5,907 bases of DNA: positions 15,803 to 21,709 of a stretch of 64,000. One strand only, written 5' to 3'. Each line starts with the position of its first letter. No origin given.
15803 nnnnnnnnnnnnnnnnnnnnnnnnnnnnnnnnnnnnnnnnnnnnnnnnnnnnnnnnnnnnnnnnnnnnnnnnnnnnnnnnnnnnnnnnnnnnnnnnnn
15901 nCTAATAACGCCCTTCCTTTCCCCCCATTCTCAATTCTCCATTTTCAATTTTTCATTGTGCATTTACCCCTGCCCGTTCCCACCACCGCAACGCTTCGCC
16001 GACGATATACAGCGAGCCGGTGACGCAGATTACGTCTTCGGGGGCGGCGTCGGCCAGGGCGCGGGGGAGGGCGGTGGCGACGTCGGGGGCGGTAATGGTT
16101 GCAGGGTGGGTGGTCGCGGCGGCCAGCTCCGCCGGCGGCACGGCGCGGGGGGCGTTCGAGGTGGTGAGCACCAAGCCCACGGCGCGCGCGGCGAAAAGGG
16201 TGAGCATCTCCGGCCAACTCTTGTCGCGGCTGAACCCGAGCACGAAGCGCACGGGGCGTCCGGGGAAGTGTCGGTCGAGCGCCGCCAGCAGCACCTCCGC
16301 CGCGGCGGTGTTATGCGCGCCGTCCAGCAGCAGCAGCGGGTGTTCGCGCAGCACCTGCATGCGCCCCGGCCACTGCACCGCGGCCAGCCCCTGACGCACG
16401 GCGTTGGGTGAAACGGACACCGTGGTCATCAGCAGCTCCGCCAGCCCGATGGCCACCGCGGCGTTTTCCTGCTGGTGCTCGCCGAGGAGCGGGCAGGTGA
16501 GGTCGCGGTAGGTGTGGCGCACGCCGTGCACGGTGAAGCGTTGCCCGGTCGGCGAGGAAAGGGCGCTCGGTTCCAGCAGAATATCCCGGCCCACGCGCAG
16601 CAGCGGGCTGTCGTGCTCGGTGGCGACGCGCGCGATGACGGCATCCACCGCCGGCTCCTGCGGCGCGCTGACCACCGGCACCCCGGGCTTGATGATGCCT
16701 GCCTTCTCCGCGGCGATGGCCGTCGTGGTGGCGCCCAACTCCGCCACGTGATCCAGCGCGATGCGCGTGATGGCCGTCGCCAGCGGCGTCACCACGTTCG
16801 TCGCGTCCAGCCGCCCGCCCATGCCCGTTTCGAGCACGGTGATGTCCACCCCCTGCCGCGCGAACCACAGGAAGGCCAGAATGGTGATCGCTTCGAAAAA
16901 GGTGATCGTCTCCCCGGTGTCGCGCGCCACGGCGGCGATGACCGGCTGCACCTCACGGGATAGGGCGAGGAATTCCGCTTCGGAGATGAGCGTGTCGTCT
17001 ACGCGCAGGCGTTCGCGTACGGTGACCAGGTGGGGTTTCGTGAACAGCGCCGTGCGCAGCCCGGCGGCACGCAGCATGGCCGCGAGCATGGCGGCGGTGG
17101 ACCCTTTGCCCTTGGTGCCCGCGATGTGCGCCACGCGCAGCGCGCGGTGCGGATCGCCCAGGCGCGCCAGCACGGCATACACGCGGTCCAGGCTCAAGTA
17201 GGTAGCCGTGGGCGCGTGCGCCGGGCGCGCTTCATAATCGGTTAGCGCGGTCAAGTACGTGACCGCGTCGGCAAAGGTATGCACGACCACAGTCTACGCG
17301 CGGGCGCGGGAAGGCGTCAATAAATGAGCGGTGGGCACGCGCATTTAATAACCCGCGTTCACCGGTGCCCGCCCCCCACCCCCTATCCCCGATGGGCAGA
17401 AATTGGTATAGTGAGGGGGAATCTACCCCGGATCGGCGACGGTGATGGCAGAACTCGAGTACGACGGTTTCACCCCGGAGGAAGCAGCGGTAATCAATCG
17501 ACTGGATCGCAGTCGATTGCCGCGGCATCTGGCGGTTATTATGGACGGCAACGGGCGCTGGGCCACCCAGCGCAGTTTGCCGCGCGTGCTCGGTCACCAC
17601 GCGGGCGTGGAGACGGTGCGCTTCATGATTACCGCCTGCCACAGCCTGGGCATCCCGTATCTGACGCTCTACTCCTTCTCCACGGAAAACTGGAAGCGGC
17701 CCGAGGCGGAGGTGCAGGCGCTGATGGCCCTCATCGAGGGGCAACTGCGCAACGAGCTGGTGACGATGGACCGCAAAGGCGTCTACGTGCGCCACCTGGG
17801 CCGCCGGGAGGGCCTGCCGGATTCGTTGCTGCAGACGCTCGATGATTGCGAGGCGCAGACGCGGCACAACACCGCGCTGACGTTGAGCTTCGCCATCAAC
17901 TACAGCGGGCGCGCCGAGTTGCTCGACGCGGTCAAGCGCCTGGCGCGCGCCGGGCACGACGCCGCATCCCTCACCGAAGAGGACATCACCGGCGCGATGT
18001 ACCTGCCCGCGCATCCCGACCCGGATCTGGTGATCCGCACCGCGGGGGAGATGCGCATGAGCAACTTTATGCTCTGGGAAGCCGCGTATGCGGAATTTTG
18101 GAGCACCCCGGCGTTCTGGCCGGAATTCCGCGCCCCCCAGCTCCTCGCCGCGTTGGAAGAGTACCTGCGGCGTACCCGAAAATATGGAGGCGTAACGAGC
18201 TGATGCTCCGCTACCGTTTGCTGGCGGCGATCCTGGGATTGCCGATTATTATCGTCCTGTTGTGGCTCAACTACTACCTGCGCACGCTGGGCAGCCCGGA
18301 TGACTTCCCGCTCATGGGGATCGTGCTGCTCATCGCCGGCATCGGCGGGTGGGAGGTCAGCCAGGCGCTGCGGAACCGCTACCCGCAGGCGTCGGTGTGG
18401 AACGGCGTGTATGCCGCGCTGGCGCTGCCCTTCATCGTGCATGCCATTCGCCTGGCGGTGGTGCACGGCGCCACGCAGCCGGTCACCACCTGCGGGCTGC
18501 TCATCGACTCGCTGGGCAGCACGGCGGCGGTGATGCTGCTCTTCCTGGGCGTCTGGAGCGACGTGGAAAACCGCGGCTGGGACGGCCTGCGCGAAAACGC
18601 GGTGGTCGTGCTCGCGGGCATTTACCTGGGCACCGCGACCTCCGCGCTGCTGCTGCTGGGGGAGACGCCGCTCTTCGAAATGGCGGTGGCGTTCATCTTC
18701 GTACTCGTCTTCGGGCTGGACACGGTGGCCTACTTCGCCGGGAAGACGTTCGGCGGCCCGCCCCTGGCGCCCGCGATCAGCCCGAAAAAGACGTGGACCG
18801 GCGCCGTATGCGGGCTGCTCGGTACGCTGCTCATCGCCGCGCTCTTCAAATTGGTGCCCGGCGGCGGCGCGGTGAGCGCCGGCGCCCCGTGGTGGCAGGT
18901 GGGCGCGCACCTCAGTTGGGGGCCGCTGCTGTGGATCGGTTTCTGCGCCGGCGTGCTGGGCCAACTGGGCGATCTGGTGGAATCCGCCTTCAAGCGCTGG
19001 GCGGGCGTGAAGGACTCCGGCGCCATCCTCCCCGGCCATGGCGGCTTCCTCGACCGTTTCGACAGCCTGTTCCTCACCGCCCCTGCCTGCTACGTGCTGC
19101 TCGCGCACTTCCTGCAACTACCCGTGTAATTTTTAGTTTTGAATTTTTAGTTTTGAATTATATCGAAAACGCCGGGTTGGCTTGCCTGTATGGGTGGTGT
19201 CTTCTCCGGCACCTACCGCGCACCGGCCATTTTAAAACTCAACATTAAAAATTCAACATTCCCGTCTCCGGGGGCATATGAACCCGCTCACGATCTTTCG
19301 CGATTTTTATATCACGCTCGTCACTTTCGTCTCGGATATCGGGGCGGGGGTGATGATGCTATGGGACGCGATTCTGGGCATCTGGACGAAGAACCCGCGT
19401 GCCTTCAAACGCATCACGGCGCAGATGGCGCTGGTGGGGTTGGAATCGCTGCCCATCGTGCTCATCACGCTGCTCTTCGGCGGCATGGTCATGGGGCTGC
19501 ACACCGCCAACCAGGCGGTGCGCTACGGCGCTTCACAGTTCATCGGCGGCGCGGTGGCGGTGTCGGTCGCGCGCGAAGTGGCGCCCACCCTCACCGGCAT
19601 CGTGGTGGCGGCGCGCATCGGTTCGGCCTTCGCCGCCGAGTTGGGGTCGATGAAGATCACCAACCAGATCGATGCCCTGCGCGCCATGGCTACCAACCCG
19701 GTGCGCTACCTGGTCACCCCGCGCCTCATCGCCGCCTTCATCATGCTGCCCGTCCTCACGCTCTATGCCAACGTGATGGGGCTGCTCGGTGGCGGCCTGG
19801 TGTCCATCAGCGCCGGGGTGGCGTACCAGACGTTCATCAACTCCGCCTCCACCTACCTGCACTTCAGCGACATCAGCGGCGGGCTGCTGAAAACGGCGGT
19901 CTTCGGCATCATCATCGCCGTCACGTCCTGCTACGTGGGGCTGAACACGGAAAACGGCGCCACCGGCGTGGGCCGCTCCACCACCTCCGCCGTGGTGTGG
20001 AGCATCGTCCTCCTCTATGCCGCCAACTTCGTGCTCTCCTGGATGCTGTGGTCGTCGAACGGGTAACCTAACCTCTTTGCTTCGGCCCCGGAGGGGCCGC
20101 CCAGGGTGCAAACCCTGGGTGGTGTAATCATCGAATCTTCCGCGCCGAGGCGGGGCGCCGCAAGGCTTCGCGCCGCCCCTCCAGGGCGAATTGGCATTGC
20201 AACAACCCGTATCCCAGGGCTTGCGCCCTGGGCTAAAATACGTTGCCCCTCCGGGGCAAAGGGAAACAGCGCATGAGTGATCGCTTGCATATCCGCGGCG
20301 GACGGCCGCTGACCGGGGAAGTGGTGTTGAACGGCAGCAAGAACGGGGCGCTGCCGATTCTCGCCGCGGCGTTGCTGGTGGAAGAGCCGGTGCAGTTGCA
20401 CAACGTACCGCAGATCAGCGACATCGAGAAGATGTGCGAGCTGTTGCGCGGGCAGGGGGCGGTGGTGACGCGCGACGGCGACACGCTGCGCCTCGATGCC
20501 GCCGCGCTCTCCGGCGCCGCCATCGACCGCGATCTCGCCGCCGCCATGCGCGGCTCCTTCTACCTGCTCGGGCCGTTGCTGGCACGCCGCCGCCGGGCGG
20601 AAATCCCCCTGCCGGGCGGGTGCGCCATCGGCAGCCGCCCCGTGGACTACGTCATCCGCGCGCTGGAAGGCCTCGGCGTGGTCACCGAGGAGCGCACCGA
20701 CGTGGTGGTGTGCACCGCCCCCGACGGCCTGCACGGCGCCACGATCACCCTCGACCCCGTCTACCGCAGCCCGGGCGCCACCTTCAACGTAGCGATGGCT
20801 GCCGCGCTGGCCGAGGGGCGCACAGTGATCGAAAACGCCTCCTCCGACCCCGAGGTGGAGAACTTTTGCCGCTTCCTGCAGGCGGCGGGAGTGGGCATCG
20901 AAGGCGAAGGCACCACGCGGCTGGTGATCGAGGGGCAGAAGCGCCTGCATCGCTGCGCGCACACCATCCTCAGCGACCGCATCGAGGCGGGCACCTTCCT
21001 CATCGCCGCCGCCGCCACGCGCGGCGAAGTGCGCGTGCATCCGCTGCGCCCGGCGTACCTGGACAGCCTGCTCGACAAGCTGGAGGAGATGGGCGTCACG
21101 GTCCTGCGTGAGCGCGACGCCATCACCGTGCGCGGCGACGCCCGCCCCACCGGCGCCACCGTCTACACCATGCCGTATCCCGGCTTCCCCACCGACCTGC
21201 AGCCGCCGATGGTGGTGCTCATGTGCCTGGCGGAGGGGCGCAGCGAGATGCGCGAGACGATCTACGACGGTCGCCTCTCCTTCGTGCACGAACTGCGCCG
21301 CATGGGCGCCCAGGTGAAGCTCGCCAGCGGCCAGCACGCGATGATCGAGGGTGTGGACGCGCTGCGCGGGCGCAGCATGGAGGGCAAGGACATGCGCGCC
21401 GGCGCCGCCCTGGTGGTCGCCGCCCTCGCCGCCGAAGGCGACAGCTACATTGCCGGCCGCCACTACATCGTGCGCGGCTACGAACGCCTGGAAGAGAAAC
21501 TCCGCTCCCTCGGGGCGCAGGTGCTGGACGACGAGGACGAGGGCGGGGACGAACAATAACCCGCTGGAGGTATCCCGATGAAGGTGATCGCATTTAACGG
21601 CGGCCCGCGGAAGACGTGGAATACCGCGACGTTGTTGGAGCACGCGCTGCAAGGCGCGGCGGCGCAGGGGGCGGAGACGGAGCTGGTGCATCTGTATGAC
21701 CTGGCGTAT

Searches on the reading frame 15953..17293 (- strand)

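Call 24: search_protein_families(library=pfam, proteins=[window:15953-17293:-], max_evalue=0.00001)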
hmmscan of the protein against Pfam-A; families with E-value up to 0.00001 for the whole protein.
window:15953-17293:- (446 aa): 2 families
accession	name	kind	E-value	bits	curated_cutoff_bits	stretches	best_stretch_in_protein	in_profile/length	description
PF02875.26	Mur_ligase_C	-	2e-20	74.3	28.4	1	310-427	1-126/127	Mur ligase, glutamate ligase domain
PF08245.18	Mur_ligase_M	-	2e-13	51.2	24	1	57-285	1-200/200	Mur ligase middle domain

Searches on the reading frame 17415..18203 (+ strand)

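Call 24: search_protein_families(library=pfam, proteins=[window:17415-18203:+], max_evalue=0.00001)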
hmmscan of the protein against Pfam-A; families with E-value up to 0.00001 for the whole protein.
window:17415-18203:+ (262 aa): 1 family
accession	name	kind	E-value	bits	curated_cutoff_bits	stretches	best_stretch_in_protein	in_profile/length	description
PF01255.24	Prenyltransf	-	9.2e-77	257.9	27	1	42-258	1-219/219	Putative undecaprenyl diphosphate synthase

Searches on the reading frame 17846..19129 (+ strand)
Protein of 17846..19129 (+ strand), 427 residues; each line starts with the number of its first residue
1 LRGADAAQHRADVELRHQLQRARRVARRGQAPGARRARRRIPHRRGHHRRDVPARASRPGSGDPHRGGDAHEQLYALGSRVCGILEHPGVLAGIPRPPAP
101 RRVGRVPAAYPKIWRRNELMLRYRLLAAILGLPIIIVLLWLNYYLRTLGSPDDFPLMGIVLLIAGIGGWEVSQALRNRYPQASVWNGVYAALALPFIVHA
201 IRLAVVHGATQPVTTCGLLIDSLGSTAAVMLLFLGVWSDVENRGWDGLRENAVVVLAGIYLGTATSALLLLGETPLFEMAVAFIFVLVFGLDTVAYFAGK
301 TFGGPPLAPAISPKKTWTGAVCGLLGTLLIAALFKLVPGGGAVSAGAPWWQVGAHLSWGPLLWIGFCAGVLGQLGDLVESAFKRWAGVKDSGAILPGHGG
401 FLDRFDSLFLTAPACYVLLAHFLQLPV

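Call 24: search_protein_families(library=pfam, proteins=[window:17846-19129:+], max_evalue=0.00001)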
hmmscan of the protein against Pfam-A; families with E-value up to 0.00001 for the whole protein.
window:17846-19129:+ (427 aa): 1 family
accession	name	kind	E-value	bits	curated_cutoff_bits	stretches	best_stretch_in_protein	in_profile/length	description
PF01148.25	CTP_transf_1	-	2.9e-47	162.2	24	1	124-421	3-263/264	Cytidylyltransferase family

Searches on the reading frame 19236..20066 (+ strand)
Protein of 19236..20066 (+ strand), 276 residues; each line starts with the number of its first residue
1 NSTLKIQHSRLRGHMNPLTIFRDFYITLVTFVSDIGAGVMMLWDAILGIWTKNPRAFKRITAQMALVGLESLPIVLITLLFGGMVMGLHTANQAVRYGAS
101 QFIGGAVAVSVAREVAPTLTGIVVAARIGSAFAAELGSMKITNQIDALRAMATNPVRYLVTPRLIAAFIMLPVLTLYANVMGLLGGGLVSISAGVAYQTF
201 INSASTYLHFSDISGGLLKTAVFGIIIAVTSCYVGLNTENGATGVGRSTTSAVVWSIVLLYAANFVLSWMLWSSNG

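Call 24: search_protein_families(library=pfam, proteins=[window:19236-20066:+], max_evalue=0.00001)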
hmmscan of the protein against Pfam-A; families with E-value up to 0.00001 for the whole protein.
window:19236-20066:+ (276 aa): 1 family
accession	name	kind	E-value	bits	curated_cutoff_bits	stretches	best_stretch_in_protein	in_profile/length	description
PF02405.21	MlaE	-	1.1e-72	244.5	22.5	1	61-269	2-211/212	Permease MlaE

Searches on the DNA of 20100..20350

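Call 63: search_rna_families(source=window, start=20100, end=20350, threshold=gathering, show_alignments=1)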
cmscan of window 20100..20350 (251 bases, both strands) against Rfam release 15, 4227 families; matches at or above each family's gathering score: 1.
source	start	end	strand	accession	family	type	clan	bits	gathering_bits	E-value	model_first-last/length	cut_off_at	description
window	20213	20258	+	RF01687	Acido-Lenti-1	Gene; sRNA;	-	47.3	37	5.5e-10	1-46/46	no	Acido-Lenti-1 RNA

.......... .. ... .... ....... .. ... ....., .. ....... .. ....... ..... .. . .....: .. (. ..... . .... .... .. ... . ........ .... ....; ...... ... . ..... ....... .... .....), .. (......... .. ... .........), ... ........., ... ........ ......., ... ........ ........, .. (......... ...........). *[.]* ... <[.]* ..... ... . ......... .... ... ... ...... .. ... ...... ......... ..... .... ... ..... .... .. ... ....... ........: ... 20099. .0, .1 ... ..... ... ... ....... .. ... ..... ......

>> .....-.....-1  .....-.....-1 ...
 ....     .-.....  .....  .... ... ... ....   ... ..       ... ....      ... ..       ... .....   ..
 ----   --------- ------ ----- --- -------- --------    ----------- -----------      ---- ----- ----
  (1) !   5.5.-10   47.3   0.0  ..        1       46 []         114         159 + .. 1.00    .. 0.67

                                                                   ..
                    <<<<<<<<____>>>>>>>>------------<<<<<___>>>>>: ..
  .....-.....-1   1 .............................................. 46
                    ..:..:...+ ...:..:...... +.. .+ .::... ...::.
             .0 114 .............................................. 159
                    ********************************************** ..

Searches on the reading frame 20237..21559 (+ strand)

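Call 24: search_protein_families(library=pfam, proteins=[window:20237-21559:+], max_evalue=0.00001)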
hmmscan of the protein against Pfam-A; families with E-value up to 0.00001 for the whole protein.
window:20237-21559:+ (440 aa): 1 family
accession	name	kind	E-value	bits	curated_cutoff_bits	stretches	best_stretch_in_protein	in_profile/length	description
PF00275.25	EPSP_synthase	-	4.2e-77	260.1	22.8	1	20-422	2-417/417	EPSP synthase (3-phosphoshikimate 1-carboxyvinyltransferase)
